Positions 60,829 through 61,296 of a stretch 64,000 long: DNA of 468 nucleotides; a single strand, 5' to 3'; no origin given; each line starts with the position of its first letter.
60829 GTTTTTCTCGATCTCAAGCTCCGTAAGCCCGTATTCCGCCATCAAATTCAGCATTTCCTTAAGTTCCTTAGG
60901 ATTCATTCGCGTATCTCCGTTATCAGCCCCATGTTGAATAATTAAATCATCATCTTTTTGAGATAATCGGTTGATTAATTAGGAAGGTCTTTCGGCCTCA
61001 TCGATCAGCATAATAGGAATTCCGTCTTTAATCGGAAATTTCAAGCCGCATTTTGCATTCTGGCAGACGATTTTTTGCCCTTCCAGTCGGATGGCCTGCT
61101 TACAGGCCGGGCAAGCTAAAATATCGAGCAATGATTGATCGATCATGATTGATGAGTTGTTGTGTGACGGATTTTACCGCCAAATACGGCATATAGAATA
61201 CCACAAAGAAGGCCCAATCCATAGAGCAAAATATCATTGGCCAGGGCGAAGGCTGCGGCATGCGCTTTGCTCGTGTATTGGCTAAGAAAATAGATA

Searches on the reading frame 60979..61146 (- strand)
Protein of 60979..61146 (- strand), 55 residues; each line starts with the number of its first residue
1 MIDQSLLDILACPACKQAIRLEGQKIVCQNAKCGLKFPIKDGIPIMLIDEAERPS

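Call 27: search_protein_families(library=pfam, proteins=[window:60979-61146:-], max_evalue=0.001)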
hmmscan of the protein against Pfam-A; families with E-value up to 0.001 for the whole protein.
window:60979-61146:- (55 aa): 1 family
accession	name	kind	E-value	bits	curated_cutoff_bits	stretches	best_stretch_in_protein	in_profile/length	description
PF03966.22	Trm112p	-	6.2e-10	39.3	22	1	3-42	1-40/40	Trm112p-like protein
